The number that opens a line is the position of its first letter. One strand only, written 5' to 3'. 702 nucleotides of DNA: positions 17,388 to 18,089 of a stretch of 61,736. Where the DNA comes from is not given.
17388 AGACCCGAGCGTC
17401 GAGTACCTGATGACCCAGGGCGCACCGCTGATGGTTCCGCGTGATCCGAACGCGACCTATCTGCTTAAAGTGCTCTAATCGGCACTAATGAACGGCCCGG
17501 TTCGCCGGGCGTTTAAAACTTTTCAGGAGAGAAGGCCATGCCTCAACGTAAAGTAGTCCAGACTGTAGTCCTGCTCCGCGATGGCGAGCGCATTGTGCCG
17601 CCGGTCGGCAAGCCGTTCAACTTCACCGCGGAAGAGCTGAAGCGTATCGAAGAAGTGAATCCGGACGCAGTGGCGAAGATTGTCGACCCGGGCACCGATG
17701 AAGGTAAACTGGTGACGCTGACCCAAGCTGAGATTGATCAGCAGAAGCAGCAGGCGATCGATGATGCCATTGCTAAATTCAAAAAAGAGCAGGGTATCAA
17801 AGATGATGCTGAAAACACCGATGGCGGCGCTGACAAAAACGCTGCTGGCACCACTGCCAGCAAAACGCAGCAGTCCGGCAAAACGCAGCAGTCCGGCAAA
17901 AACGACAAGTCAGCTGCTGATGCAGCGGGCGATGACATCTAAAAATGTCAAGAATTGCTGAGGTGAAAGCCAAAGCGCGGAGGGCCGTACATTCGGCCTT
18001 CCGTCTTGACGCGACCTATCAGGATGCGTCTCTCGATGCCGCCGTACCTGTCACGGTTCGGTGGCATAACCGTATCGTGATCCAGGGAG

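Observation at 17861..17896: In-frame 18-bp tandem duplication in the gene after the capsid gene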

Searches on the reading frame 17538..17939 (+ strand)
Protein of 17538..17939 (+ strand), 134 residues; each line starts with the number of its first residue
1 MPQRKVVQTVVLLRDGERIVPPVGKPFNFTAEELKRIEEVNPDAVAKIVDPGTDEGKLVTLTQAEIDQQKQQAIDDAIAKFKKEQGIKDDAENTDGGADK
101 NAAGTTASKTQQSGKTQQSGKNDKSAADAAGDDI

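Call 5: search_protein_families(library=phrogs, proteins=[window:17538-17939:+], max_evalue=0.01)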
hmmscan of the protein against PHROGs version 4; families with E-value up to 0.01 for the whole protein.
window:17538-17939:+ (134 aa): 2 families
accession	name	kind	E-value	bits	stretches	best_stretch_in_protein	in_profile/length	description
phrog_7559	-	unknown function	8.1e-15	56.2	1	1-91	1-85/90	-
phrog_38433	-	unknown function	3.8e-08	34.6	1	3-96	10-103/115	-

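Call 6: search_protein_families(library=pfam, proteins=[window:17538-17939:+], max_evalue=0.01)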
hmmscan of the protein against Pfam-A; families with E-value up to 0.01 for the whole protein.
window:17538-17939:+ (134 aa): 1 family
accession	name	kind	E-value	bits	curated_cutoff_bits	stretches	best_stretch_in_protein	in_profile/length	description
PF24227.1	DUF7443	-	2.3e-24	85.2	27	1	1-61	1-47/58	Domain of unknown function (DUF7443)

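Call 8: search_dna_similar(query=window:17538-17939:+, collection=phages, mode=protein, max_rows=40, max_evalue=0.001)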
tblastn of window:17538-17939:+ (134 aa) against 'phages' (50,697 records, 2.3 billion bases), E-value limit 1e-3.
Records with a match: 178; places in all: 178; records where one place covers at least 80% of the query: 0.
Best place of each record, by identity: 60-80% 22; <60% 156.
By first word of the organism name: Salmonella 88; Klebsiella 23; Proteus 21; Providencia 10; Escherichia 9; Serratia 6; Pseudomonas 3; Yersinia 2; Enterococcus 2; Hafnia 2; and 8 more.
By host as written in the record: Salmonella enterica subsp. enterica serovar Typhimurium 24; Salmonella enterica 17; Proteus mirabilis 15; Salmonella sp. 10; - 10; Klebsiella pneumoniae 8; Providencia rettgeri B0142 5; Salmonella enterica subsp. enterica serovar Enteritidis 5; and 59 more.
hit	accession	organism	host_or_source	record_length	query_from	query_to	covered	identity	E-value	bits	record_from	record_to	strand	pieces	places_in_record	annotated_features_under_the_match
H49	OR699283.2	Salmonella phage BAU.Micro_SLP-22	Salmonella sp.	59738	1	99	74%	49.0%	3e-15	76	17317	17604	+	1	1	hypothetical protein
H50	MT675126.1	Providencia phage vB_PreS-PatoteraRojo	Providencia rettgeri B0142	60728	1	47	35%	59.6%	5e-10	61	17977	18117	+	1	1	hypothetical protein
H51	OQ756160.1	Xanthomonas phage XAP3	Xanthomonas citri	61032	1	47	35%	59.6%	6e-10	61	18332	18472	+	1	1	hypothetical protein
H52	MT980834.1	Serratia phage vB_SmaS-Smarc5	Serratia marcescens 4526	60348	1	47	35%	57.4%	3e-9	59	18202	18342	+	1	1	hypothetical protein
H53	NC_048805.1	Klebsiella phage Soft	Klebsiella pneumoniae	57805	1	45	34%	60.0%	4e-10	62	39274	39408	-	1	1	hypothetical protein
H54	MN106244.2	Klebsiella phage Soft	Klebsiella pneumoniae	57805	1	45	34%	60.0%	4e-10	62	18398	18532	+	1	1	hypothetical protein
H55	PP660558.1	Klebsiella phage SAKp11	Klebsiella pneumoniae (clinical isolate ...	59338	1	45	34%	60.0%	4e-10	62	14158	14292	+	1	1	hypothetical protein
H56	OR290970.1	Klebsiella phage SAKp02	Klebsiella pneumoniae B3768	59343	1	45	34%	60.0%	4e-10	62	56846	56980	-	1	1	hypothetical protein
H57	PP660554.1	Klebsiella phage SAKp15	Klebsiella pneumoniae (clinical isolate ...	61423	1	45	34%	60.0%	4e-10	62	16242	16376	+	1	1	hypothetical protein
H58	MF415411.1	Klebsiella phage KPN U2874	Klebsiella pneumoniae YMC15/09/U2874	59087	1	45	34%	60.0%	4e-10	62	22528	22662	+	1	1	hypothetical protein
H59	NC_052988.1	Klebsiella phage KPN U2874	Klebsiella pneumoniae YMC15/09/U2874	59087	1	45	34%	60.0%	4e-10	62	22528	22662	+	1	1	hypothetical protein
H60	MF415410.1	Klebsiella phage KPN N137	Klebsiella pneumoniae YMC15/11/N137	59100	1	45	34%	60.0%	4e-10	62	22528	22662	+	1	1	hypothetical protein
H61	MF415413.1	Klebsiella phage KPN N54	Klebsiella pneumoniae YMC15/11/N54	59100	1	45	34%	60.0%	4e-10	62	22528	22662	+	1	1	tail length tape measure protein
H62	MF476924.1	Klebsiella phage YMC15/11/N53_KPN_BP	Klebsiella pneumoniae YMC15/11/N53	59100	1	45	34%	60.0%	4e-10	62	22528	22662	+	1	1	hypothetical protein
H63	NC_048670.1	Klebsiella phage KPN N137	Klebsiella pneumoniae YMC15/11/N137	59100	1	45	34%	60.0%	4e-10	62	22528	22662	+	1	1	hypothetical protein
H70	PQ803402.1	Klebsiella phage PIN1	Klebsiella pneumoniae AJ218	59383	1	45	34%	60.0%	1e-9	60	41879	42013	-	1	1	hypothetical protein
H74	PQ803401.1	Klebsiella phage PIN2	Klebsiella pneumoniae AJ218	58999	1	45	34%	60.0%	1e-9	60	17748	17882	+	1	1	none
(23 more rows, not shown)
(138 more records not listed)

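Call 9: find_homologous_proteins(query=window:17538-17939:+, max_evalue=0.001)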
Query window:17538-17939:+ (134 aa): 8 proteins with E <= 0.001 among 137 candidates.
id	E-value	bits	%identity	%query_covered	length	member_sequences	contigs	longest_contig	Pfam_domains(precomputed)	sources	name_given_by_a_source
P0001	6.6e-68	244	94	100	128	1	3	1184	PF24227.2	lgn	-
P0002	8.2e-34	134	56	96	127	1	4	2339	PF24227.2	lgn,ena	-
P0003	2.4e-28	117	54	100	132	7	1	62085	PF24227.2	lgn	-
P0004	1.5e-26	111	55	72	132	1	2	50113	PF24227.2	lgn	-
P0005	1.7e-26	111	49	99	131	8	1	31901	PF24227.2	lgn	-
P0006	1.2e-25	108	49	99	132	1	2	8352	PF24227.2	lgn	-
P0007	4.2e-24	103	59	66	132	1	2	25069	PF24227.2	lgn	-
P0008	1.8e-5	43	50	37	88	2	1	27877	PF24227.2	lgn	-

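Call 12: find_encoding_contigs(protein=P0001, flank=5000, max_places=6)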
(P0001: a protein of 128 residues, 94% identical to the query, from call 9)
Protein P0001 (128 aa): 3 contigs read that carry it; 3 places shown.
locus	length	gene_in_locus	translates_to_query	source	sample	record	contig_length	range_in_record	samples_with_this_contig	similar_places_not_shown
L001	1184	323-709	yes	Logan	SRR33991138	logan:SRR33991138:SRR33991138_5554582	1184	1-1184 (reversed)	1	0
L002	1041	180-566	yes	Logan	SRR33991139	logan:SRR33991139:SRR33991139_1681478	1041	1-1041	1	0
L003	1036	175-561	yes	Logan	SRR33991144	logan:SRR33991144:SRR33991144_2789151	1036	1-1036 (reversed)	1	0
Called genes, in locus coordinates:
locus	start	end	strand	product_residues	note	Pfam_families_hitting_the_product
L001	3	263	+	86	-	?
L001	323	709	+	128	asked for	PF24227:DUF7443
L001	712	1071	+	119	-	-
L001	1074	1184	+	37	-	?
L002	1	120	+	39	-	?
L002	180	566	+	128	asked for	PF24227:DUF7443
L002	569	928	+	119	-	-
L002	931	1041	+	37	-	?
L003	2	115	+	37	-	?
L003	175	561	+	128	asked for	PF24227:DUF7443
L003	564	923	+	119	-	-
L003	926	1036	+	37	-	?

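Call 15: search_solved_structures(query=window:17538-17939:+, max_evalue=10, show_alignments=2)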
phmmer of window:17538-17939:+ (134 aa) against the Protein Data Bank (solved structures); distinct sequences matched with E-value up to 10: 2.
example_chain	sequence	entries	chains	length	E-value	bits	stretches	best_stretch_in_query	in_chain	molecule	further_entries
3j1b_A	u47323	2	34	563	0.13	15.8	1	23-77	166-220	Chaperonin alpha subunit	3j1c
6zbc_A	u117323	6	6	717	3.6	11.2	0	70-130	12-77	Merozoite surface antigens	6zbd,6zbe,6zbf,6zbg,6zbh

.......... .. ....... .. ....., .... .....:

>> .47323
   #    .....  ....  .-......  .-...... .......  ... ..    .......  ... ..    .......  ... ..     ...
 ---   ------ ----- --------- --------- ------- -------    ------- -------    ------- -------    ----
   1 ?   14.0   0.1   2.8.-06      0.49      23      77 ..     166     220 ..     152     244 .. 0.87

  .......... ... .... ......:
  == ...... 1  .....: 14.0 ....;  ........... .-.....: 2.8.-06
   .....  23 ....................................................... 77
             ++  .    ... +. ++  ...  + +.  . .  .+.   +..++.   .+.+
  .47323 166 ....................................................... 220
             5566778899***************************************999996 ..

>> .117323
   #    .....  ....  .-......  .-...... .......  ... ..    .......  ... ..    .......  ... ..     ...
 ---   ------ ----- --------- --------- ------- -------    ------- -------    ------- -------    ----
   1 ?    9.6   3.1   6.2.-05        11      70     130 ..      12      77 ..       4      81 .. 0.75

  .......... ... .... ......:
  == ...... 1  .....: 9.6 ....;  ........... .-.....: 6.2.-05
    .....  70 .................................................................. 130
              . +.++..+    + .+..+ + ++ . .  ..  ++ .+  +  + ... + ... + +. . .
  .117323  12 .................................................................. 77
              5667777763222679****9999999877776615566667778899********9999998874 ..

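Call 22: get_annotated_region(hit=H70, flank=3500)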
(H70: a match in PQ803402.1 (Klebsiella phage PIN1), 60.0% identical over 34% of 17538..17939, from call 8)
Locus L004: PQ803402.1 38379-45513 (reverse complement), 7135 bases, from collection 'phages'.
description: Klebsiella phage PIN1, complete genome.
organism: Klebsiella phage PIN1 (NCBI taxid 3389928)
taxonomy: Viruses
host: Klebsiella pneumoniae AJ218; source: wastewater; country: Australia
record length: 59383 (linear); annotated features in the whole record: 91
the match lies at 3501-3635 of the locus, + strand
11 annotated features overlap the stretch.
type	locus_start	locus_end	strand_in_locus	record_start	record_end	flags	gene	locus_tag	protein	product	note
CDS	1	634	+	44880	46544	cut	-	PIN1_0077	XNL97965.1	portal protein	putative portal protein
CDS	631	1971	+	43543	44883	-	-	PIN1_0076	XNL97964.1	head maturation protease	putative procapsid protease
CDS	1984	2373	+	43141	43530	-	-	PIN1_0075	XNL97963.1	hypothetical protein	putative head decoration protein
CDS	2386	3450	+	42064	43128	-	-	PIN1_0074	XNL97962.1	major head protein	putative major capsid protein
CDS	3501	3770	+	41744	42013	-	-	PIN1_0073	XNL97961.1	hypothetical protein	-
CDS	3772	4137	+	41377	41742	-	-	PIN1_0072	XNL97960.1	hypothetical protein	putative Neck2 protein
CDS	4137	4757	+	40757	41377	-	-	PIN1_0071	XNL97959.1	tail completion or Neck1 protein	putative Neck1 protein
CDS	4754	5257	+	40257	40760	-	-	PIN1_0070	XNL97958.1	tail terminator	connector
CDS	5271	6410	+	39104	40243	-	-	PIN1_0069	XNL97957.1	major tail protein with Ig-like domain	putative major tail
CDS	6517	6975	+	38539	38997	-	-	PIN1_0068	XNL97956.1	tail length tape measure protein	putative tail assembly chaperone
CDS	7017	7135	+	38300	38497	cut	-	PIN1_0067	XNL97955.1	tail length tape measure protein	tail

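Call 23: search_protein_representatives(protein=window:17538-17939:+)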
Query: 134 residues. Proteins with E-value up to 0.001 (for the whole library): 164; up to 1e-10: 11; up to 1e-30: 1. The best 150 are listed.
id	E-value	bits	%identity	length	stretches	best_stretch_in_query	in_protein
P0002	2.6e-34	134.3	58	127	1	1-128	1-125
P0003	7.6e-29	116.7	55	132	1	1-133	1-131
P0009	2.8e-22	95.5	44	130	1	1-129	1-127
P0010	3.3e-19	85.6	44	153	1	1-127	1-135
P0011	6.0e-17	78.3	46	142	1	1-133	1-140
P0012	6.0e-17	78.3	44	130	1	1-133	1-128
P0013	6.7e-17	78.2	41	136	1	1-133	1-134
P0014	1.7e-15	73.6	44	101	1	1-98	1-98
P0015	1.7e-14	70.4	45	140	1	1-118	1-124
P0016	2.7e-13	66.5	38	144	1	3-128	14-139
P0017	2.7e-11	60.0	36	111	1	1-107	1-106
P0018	2.7e-10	56.8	41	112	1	1-111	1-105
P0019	4.0e-10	56.3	38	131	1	1-124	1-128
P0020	5.9e-10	55.7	39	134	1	1-128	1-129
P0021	8.1e-10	55.3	51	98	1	2-54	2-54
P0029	5.5e-09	52.6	37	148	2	1-95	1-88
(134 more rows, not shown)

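Call 34: predict_structure(alignment_id=A3)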
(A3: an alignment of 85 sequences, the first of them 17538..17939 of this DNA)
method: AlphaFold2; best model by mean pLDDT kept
length: 134 residues; sequences in the alignment: 85
mean_pLDDT: 68.0   pTM: 0.38
mean pLDDT of the five models: 68.0, 67.1, 65.6, 65.5, 62.8
residues with pLDDT >= 90: 9; 70-90: 61; 50-70: 30; < 50: 34
segments of 3 or more residues with pLDDT < 50: 91-99, 101-115
pLDDT, mean of each block of 10 residues (from residue 1): 86 89 88 88 82 51 76 82 64 43 44 47 51 51
secondary structure, 60 per line:
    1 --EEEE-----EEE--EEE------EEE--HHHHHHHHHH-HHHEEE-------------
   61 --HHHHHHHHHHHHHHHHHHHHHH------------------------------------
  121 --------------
elements in order: E3-6 E12-14 E17-19 E26-28 H31-40 E45-47 H63-84

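Call 36: fold_search(model_id=the predicted structure, library=pdb)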
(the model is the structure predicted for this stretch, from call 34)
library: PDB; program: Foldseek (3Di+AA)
matches with E <= 10: 98; with E <= 0.001: 0
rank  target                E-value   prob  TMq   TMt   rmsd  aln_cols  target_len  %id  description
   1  7q10_A                1.5e+00  0.06  0.12  0.07  12.4        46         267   22  Acetyltrasferase(3) type IIIa in complex with 3-N-methyl-nemycin B (released 2022-11-02)
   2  2hjq_MODEL_1_A        2.9e+00  0.18  0.26  0.30   6.5        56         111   11  NMR Structure of Bacillus Subtilis Protein YqbF, Northeast Structural Genomics Target SR449 (released 2007-06-05)
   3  4cjd                  3.1e+00  0.15  0.22  0.24  10.3        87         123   13  Crystal structure of Neisseria meningitidis trimeric autotransporter and vaccine antigen NadA (released 2014-11-26)
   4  1ub4_C                3.1e+00  0.04  0.12  0.20  14.1        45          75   27  crystal structure of MazEF complex (released 2003-05-20)
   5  7q0q_A                3.5e+00  0.03  0.12  0.06  12.4        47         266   21  Acetyltrasferase(3) type IIIa in complex with 3-N-methyl-nemycin B (released 2022-11-02)
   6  6n0a_A                3.7e+00  0.11  0.16  0.08   3.5        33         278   21  Structure of the major pilin protein (T-18.1) from Streptococcus pyogenes serotype MGAS8232 (released 2019-04-17)
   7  8snb_3W               3.7e+00  0.06  0.19  0.07  20.5        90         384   18  atomic model of sea urchin sperm doublet microtubule (48-nm periodicity) (released 2023-06-28)
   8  9moj_D                4.0e+00  0.33  0.30  0.23   2.9        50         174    6  Saccharolobus solfataricus GINS tetramer (released 2025-04-23)
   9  5ghs_D                4.0e+00  0.20  0.27  0.46   3.0        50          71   10  DNA replication protein (released 2016-10-12)
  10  9moj_C                4.5e+00  0.28  0.30  0.23   2.8        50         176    6  Saccharolobus solfataricus GINS tetramer (released 2025-04-23)
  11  8uu5_g                4.8e+00  0.03  0.10  0.09   6.7        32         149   16  Cryo-EM structure of the Listeria innocua 70S ribosome (head-swiveled) in complex with pe/E-tRNA (structure I-B) (released 2024-02-28)
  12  3p9a_D                4.8e+00  0.02  0.12  0.12  21.5       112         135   19  An atomic view of the nonameric small terminase subunit of Bacteriophage P22 (released 2012-05-09)
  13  6bbt_B                5.1e+00  0.08  0.16  0.09   3.6        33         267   18  Structure of the major pilin protein (T-13) from Streptococcus pyogenes serotype GAS131465 (released 2018-10-24)
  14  4adx_G                5.1e+00  0.05  0.14  0.22   8.2        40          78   10  The Cryo-EM Structure of the Archaeal 50S Ribosomal Subunit in Complex with Initiation Factor 6 (released 2012-02-08)
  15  9rad_A                5.1e+00  0.04  0.12  0.04   9.6        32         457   22  PhiC31 integrase-attL complex: B-bound subregion (released 2026-02-11)
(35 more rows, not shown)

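Call 38: get_annotated_region(hit=H74, flank=3500)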
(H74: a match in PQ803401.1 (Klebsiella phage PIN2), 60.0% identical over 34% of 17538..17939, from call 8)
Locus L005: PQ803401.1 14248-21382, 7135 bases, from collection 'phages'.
description: Klebsiella phage PIN2, complete genome.
organism: Klebsiella phage PIN2 (NCBI taxid 3389927)
taxonomy: Viruses
host: Klebsiella pneumoniae AJ218; source: wastewater; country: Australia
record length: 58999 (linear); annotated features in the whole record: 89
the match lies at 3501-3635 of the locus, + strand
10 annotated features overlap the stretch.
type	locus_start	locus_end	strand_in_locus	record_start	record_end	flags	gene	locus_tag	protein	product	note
CDS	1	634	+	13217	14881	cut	-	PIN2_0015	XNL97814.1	portal protein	-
CDS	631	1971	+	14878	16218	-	-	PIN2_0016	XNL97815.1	head maturation protease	putative procapsid protease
CDS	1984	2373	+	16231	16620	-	-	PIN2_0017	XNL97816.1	hypothetical protein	putative head decoration protein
CDS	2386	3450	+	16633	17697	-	-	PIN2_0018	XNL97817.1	major head protein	putative major capsid protein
CDS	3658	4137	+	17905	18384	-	-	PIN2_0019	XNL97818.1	hypothetical protein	putative Neck2 protein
CDS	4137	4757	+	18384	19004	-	-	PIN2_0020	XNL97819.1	hypothetical protein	putative Neck1 protein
CDS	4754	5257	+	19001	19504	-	-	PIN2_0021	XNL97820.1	tail terminator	connector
CDS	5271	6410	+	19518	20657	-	-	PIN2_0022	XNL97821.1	major tail protein with Ig-like domain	putative major tail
CDS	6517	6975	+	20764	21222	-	-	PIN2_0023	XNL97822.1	tail length tape measure protein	putative tail assembly chaperone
CDS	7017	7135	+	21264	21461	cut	-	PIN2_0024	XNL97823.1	tail length tape measure protein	tail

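Call 40: search_solved_structures(query=A3, max_evalue=10, show_alignments=2)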
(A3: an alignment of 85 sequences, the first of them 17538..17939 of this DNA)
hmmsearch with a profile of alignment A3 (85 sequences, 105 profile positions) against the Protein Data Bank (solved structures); distinct sequences matched with E-value up to 10: 3.
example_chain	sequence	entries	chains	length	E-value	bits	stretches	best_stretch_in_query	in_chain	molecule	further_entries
1mzh_A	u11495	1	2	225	0.13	16.2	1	25-63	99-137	Deoxyribose-phosphate aldolase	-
3oao_A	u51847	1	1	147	2.8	12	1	28-84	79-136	uncharacterized protein from DUF2059 family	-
2x3o_A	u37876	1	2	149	2.8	11.9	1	28-84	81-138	HYPOTHETICAL PROTEIN PA0856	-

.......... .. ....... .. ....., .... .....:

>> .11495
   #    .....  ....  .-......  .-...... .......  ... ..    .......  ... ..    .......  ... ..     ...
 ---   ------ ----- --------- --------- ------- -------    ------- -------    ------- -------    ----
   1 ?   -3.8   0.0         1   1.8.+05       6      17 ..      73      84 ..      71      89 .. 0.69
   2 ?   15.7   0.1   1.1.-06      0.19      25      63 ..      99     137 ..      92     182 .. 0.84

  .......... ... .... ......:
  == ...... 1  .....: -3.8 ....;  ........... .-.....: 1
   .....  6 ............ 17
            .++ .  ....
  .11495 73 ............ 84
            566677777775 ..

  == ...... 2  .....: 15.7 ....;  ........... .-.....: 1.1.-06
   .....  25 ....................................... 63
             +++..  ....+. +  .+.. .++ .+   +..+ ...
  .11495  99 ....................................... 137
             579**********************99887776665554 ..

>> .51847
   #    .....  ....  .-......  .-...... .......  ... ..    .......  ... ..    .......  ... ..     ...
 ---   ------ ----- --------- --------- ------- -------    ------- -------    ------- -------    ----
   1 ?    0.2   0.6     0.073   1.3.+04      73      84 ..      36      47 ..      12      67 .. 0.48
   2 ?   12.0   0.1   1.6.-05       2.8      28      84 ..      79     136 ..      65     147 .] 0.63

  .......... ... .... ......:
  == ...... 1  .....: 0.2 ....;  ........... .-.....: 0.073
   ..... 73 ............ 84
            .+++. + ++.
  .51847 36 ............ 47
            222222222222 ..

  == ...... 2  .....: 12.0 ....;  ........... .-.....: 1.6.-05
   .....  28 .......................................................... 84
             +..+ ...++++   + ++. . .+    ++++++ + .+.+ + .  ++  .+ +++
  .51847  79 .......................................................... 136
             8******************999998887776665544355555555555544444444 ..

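Call 51: find_encoding_contigs(protein=P0003, flank=4000, max_places=2)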
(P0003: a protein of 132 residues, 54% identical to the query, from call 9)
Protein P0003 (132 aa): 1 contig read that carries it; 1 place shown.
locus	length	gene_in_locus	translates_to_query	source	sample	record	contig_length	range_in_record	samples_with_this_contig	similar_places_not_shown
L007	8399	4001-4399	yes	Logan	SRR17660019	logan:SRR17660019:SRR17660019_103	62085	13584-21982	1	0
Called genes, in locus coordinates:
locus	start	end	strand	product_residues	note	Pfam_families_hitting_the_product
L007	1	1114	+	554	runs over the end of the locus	PF05136:Phage_portal_2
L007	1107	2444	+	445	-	PF01343:Peptidase_S49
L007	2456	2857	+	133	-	PF02924:HDPD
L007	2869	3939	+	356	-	PF03864:Phage_cap_E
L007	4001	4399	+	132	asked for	PF24227:DUF7443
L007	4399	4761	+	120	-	-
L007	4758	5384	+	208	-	-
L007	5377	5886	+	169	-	-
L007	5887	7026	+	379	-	PF27730:UCP028589, PF09134:Invasin_D3, PF02369:Big_1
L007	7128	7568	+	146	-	PF23789:Pre_tape_measure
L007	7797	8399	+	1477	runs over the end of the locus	PF20155:TMP_3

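Call 52: find_encoding_contigs(protein=P0016, flank=4000, max_places=2)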
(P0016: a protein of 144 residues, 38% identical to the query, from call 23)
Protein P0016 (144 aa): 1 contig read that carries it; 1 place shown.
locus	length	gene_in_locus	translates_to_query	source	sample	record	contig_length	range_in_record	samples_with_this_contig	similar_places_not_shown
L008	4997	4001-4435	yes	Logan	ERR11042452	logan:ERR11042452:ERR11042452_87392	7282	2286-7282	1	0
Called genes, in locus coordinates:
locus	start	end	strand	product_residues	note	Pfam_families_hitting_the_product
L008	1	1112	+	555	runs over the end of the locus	PF05136:Phage_portal_2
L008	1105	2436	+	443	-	PF01343:Peptidase_S49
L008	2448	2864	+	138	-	PF02924:HDPD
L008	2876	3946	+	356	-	PF03864:Phage_cap_E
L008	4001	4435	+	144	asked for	PF24227:DUF7443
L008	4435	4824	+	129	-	-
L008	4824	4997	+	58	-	?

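Call 53: find_encoding_contigs(protein=P0029, flank=4000, max_places=2)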
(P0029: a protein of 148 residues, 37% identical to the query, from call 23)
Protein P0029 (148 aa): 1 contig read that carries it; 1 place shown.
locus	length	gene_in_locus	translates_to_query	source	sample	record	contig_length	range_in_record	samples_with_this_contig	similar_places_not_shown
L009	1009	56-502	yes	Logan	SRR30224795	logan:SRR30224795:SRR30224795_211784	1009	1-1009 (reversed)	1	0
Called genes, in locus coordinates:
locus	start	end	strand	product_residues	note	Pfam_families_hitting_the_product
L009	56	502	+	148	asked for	PF24227:DUF7443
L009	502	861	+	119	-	-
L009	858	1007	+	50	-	?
